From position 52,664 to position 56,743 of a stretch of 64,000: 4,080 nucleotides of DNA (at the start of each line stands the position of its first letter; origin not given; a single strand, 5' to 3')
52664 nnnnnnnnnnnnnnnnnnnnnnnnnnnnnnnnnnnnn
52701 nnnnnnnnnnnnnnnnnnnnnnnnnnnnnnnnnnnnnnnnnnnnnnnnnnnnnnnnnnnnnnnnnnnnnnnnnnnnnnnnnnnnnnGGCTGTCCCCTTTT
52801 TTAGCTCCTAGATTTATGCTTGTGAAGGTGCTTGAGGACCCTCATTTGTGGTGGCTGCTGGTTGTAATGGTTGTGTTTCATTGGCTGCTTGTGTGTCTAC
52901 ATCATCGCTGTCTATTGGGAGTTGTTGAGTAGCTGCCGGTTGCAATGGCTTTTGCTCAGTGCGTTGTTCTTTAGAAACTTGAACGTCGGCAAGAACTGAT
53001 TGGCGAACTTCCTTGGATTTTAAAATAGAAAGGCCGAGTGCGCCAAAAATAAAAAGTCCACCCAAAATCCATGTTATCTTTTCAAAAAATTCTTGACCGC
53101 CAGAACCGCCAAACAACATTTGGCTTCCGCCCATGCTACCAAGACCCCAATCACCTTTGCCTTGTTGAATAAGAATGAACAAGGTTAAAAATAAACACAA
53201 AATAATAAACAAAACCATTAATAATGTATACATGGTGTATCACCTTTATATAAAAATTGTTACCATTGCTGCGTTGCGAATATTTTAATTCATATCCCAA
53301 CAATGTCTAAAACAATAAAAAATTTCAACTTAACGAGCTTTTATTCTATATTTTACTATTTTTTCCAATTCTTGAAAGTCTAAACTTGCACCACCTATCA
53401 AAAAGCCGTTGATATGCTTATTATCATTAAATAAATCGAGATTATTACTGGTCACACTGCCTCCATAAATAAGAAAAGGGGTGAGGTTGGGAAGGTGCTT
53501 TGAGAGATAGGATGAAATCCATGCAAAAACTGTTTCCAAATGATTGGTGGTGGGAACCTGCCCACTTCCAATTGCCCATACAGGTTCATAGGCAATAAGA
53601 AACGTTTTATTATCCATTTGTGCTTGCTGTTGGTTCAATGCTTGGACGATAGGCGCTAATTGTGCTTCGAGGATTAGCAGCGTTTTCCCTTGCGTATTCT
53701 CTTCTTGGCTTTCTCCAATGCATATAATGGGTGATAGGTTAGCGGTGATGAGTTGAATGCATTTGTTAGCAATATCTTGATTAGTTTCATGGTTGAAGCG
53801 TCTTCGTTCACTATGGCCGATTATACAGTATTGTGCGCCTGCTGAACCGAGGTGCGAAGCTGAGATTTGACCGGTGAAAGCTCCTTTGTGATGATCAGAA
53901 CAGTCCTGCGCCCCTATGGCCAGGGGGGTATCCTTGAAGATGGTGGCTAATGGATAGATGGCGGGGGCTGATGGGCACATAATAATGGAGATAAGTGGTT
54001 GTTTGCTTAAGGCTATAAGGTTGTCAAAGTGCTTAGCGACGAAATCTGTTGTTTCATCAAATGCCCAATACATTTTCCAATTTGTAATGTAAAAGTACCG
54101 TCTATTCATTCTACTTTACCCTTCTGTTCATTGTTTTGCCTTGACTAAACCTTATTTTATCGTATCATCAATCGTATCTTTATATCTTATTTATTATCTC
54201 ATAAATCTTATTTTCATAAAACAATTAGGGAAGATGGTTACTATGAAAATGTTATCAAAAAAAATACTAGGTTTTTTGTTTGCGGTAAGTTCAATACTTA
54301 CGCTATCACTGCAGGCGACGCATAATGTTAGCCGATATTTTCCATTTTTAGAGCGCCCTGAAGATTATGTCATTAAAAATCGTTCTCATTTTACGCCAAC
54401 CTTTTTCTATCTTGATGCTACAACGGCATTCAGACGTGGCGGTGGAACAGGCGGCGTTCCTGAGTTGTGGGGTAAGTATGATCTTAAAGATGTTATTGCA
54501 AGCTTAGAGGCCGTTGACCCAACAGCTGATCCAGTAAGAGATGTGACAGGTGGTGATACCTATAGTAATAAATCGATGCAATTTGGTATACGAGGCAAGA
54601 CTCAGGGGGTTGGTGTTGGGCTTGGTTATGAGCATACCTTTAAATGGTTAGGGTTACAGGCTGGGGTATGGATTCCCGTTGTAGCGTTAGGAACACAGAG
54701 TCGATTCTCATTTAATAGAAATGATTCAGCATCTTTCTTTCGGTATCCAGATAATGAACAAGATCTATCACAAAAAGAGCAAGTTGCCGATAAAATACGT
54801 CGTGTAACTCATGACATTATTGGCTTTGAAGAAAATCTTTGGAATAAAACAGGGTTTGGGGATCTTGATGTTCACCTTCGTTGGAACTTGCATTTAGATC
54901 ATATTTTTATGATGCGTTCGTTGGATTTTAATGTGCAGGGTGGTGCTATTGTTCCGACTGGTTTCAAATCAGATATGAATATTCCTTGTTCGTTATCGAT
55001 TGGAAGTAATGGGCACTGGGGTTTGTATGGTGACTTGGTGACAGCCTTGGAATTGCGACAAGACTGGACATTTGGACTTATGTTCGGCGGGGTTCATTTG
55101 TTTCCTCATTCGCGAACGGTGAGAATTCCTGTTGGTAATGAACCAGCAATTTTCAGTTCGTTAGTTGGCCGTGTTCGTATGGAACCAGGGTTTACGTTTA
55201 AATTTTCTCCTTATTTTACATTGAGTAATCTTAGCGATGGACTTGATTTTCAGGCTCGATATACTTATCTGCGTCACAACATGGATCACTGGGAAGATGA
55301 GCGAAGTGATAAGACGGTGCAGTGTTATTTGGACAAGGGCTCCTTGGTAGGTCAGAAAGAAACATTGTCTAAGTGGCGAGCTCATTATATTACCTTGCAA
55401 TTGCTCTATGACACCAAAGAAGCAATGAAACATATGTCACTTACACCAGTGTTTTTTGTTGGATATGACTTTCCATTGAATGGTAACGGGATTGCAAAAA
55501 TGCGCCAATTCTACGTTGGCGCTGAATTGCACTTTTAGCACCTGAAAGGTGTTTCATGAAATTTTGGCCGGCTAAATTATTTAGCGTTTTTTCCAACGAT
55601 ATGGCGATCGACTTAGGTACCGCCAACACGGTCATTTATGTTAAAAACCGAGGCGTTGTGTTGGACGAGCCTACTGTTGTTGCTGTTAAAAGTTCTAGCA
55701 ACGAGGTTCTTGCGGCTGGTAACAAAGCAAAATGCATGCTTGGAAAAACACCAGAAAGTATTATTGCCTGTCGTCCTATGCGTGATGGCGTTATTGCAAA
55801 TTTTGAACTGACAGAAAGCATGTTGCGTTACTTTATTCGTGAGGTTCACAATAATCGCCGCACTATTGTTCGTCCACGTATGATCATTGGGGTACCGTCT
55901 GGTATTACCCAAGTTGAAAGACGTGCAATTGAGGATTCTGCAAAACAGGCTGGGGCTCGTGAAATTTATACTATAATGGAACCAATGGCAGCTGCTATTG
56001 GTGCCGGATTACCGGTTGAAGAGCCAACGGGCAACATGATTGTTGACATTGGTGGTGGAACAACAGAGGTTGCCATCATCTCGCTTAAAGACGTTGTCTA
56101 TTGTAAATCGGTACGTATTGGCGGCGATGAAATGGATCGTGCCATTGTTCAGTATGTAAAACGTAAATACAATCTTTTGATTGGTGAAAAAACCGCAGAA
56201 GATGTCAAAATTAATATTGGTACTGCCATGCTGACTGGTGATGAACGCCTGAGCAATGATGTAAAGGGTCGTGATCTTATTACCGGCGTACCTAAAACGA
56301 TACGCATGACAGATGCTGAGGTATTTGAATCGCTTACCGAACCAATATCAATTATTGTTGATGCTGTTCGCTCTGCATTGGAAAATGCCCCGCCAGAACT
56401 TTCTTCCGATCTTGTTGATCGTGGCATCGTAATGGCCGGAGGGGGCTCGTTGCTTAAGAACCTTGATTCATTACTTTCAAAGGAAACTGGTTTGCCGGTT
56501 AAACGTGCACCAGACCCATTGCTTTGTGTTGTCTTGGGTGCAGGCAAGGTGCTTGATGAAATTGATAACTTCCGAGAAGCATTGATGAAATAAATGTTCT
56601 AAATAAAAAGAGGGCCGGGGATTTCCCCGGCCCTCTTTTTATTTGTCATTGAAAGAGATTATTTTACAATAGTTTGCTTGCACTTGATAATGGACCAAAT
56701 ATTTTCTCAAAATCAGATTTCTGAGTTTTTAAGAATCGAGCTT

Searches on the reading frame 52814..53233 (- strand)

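Call 19: search_protein_families(library=pfam, proteins=[window:52814-53233:-], max_evalue=0.0001)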
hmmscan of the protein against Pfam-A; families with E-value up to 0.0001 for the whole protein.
window:52814-53233:- (139 aa): 1 family
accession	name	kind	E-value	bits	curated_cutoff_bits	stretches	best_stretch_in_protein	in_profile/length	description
PF03840.19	SecG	-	9.2e-16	58.2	29.2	1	4-70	1-69/70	Preprotein translocase SecG subunit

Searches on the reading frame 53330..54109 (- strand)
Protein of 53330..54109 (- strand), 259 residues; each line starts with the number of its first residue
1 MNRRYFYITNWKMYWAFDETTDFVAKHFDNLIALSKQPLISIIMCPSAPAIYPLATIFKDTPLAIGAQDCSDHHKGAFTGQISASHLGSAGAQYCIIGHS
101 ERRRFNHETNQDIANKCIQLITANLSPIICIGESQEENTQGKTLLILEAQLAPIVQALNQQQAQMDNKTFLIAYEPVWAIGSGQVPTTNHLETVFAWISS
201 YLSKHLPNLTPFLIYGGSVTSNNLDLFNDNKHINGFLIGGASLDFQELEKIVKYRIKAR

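Call 20: search_protein_families(library=pfam, proteins=[window:53330-54109:-], max_evalue=0.0001)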
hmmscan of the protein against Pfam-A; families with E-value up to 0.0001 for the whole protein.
window:53330-54109:- (259 aa): 1 family
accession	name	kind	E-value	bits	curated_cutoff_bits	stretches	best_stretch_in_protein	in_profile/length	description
PF00121.24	TIM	-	4.8e-68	229.8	20.1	1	8-254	4-244/245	Triosephosphate isomerase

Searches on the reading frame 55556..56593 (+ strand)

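Call 20: search_protein_families(library=pfam, proteins=[window:55556-56593:+], max_evalue=0.0001)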
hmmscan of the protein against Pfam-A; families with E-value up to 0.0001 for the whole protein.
window:55556-56593:+ (345 aa): 5 families
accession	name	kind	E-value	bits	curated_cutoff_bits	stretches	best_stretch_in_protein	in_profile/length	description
PF06723.19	MreB_Mbl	-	2.8e-143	477.1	27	1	13-339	1-325/327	MreB/Mbl protein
PF00012.26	HSP70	-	4e-13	48.9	20.6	1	108-329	135-368/599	Hsp70 protein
PF14450.12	FtsA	-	8.8e-13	49.2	31.8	1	162-318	2-110/127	Cell division protein FtsA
PF00022.25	Actin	-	4.8e-09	35.7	27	1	39-204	31-190/410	Actin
PF11104.14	PilM_2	-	1.5e-05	24.6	27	0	158-209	180-227/340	Type IV pilus assembly protein PilM;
